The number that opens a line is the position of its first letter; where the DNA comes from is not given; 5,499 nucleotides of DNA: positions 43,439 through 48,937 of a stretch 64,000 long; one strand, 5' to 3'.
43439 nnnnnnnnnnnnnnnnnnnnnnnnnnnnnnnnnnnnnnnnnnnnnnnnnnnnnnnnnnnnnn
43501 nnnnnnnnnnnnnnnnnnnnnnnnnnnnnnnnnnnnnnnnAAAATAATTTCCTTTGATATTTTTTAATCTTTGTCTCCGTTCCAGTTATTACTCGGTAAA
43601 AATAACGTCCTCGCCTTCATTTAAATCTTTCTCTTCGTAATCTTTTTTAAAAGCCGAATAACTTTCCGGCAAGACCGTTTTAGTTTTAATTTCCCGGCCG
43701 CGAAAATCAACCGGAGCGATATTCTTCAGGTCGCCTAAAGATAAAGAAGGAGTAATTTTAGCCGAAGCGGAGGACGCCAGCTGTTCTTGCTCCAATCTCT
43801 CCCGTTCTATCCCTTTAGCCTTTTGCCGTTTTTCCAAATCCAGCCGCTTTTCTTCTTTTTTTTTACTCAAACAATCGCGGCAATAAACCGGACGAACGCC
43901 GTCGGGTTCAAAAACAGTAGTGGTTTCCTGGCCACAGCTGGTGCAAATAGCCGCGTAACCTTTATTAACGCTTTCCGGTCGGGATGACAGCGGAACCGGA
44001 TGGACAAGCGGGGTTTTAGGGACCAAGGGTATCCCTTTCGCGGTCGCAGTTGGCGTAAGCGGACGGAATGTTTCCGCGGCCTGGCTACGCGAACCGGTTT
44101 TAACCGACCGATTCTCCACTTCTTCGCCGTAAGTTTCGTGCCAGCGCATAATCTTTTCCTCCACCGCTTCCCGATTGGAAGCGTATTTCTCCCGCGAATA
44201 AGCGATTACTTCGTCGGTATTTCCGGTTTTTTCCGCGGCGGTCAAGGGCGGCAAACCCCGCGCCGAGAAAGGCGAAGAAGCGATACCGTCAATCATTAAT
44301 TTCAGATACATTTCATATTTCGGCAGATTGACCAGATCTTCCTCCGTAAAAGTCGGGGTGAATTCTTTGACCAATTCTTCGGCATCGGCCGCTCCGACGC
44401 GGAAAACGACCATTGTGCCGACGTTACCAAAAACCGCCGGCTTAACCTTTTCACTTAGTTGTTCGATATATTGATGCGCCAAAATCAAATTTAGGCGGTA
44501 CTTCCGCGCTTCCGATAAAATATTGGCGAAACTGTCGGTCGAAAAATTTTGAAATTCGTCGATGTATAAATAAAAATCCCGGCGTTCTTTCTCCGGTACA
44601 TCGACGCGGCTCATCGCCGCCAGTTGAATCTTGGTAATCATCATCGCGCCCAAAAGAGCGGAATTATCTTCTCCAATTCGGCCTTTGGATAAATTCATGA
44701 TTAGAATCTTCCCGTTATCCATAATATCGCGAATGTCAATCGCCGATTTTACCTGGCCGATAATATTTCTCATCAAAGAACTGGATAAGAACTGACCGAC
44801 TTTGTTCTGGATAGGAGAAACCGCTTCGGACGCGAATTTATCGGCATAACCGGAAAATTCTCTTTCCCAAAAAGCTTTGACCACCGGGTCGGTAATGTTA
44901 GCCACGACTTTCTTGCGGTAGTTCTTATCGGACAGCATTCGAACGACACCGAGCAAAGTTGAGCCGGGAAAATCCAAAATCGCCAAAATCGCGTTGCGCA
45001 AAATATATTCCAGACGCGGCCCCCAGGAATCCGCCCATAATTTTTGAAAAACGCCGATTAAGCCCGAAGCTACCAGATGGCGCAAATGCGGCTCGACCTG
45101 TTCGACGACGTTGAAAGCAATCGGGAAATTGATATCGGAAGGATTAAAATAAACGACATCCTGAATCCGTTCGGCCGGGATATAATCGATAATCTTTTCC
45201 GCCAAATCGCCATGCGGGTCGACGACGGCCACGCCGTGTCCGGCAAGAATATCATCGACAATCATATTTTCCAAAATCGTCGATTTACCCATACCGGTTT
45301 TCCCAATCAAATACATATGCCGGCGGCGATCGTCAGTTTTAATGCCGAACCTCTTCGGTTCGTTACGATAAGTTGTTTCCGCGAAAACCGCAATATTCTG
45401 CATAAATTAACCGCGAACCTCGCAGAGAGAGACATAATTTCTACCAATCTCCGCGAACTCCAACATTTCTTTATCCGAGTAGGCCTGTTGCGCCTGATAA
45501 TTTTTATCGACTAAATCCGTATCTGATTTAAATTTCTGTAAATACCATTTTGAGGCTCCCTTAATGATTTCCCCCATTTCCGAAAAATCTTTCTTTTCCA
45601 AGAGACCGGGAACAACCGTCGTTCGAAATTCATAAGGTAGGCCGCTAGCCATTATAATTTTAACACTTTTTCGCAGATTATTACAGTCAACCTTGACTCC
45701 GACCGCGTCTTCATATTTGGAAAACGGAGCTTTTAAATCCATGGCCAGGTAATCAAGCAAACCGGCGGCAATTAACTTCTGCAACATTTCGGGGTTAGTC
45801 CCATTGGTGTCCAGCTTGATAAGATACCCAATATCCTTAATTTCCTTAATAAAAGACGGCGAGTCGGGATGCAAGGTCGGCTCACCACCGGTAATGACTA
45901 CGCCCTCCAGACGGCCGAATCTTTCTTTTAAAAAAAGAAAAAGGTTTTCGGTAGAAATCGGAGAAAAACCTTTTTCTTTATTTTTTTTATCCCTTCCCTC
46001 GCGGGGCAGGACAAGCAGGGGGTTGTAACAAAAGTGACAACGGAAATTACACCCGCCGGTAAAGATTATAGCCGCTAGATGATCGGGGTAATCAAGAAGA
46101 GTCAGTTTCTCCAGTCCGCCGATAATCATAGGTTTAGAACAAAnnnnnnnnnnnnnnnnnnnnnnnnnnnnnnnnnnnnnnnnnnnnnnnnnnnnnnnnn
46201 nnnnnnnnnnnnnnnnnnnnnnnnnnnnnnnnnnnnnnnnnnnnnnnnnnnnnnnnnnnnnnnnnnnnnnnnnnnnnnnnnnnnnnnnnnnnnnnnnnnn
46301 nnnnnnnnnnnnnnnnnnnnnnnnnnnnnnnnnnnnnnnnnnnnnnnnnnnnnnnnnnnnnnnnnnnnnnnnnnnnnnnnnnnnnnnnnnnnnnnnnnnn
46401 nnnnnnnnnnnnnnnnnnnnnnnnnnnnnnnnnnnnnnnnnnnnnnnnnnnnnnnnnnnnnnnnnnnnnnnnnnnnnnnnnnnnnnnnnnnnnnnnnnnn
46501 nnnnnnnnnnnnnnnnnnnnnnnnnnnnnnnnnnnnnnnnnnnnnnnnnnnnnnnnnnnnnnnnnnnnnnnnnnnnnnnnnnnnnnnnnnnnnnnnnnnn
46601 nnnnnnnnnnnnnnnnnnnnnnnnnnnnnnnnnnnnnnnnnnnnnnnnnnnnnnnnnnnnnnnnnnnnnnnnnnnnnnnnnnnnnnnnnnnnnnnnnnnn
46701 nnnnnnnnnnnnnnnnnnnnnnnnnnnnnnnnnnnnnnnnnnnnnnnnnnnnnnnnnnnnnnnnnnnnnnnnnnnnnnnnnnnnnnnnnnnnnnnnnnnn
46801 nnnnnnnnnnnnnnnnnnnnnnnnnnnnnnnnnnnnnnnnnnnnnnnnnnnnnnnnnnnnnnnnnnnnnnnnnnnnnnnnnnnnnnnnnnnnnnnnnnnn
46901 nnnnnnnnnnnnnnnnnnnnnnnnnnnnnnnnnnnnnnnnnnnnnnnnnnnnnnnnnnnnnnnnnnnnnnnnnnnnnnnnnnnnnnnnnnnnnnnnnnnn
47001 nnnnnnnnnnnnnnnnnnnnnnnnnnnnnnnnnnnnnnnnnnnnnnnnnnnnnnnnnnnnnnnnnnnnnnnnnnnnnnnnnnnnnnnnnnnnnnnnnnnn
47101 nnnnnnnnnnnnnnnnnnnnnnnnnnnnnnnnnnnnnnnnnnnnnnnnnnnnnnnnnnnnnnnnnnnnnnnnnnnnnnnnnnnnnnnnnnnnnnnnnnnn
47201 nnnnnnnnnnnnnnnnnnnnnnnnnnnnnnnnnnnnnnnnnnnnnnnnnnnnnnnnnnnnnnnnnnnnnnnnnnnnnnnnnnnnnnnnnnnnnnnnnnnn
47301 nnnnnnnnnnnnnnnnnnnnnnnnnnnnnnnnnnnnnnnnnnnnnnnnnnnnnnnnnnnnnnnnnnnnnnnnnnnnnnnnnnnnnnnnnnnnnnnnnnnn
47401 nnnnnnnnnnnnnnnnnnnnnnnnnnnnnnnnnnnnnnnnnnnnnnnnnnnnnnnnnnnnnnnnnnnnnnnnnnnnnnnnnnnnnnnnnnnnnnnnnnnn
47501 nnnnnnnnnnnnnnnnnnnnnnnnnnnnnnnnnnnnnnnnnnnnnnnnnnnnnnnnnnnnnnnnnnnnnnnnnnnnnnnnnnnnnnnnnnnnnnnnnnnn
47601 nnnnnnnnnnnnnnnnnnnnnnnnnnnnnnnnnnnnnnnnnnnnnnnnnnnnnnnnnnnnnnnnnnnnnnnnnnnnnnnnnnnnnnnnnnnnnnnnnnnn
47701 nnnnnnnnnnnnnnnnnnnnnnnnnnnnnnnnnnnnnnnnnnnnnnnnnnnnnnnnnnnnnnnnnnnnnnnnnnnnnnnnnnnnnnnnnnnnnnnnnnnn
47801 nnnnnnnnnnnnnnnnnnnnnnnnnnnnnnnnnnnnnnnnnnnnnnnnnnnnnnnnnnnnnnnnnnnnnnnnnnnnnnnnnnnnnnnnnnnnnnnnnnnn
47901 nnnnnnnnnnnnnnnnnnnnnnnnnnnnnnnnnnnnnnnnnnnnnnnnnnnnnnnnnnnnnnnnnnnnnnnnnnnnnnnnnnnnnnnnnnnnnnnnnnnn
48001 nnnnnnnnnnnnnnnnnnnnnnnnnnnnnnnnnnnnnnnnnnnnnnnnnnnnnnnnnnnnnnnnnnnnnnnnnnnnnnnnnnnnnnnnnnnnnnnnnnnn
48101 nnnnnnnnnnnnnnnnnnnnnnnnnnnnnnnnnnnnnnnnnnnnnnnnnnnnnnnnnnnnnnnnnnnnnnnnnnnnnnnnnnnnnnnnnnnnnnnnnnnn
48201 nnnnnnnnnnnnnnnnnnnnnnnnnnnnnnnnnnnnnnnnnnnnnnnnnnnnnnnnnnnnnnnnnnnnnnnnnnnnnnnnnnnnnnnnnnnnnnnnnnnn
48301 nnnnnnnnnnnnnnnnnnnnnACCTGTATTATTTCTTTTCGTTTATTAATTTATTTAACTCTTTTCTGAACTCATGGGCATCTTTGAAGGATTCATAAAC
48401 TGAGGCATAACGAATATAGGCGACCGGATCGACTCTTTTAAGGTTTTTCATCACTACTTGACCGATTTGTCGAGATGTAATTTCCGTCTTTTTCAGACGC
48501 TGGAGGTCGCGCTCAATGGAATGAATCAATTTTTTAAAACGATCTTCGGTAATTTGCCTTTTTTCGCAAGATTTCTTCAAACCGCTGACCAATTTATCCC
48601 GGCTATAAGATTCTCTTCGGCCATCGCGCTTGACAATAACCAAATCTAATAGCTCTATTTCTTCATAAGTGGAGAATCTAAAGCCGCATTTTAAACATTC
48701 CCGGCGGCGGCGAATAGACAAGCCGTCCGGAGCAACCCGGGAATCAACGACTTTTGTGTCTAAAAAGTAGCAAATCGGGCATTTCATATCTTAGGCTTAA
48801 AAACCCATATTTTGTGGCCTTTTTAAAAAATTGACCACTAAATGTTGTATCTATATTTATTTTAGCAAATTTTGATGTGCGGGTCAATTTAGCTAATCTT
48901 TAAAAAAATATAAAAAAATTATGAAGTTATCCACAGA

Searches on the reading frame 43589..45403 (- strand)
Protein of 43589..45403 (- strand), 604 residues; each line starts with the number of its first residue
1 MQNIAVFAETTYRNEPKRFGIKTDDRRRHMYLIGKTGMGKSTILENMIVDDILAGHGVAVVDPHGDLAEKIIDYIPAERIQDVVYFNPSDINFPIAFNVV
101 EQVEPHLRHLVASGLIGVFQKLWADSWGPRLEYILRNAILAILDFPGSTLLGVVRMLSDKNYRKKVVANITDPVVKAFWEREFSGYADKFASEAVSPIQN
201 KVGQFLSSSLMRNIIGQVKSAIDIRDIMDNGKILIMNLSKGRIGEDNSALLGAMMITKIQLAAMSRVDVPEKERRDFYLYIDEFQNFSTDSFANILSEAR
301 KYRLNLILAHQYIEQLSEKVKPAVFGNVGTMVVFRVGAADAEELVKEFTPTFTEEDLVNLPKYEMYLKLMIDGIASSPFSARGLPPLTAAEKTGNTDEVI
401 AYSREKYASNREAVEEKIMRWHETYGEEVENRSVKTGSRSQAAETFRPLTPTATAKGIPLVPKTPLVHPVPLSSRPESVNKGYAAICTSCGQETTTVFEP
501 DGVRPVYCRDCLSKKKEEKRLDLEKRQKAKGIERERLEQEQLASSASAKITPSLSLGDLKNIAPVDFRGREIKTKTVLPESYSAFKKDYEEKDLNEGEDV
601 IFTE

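Call 70: search_protein_families(library=pfam, proteins=[window:43589-45403:-], max_evalue=0.00001)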
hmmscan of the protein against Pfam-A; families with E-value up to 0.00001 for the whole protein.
window:43589-45403:- (604 aa): 2 families
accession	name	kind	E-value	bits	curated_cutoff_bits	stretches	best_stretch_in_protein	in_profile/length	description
PF23477.1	zf_Tbcl_2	-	2.7e-12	46.6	27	1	483-516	4-37/37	Probable treble clef zinc finger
PF10412.15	TrwB_AAD_bind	-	5.1e-12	45.8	20.5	1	23-344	11-318/387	Type IV secretion-system coupling protein DNA-binding domain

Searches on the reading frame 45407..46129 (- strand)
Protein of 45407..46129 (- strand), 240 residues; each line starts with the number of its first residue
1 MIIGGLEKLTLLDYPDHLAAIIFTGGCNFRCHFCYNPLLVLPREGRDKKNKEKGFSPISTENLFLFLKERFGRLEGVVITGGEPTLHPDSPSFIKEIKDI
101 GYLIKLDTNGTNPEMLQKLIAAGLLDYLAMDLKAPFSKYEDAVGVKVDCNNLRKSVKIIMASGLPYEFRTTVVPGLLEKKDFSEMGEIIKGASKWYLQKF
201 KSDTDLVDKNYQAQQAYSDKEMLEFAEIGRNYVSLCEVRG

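Call 70: search_protein_families(library=pfam, proteins=[window:45407-46129:-], max_evalue=0.00001)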
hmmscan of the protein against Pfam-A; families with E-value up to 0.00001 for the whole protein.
window:45407-46129:- (240 aa): 1 family
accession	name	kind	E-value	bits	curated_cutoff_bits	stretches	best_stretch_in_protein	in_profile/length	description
PF04055.27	Radical_SAM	-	8e-24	85.1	29.5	1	21-178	1-156/166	Radical SAM superfamily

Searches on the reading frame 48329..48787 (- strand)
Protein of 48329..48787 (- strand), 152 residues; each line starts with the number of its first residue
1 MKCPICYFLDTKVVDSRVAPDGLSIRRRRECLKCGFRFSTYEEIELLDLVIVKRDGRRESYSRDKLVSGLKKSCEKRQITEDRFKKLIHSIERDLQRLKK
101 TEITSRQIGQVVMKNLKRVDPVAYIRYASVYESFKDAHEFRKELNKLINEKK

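Call 70: search_protein_families(library=pfam, proteins=[window:48329-48787:-], max_evalue=0.00001)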
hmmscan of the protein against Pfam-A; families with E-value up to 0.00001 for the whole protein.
window:48329-48787:- (152 aa): 2 families
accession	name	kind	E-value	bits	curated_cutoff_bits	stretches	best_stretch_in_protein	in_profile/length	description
PF22811.2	Zn_ribbon_NrdR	-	8.3e-20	70.9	27.2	1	1-42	1-42/42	Transcriptional repressor NrdR-like, N-terminal domain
PF03477.21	ATP-cone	-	6.1e-19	68.8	25.8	1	50-136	2-87/88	ATP cone domain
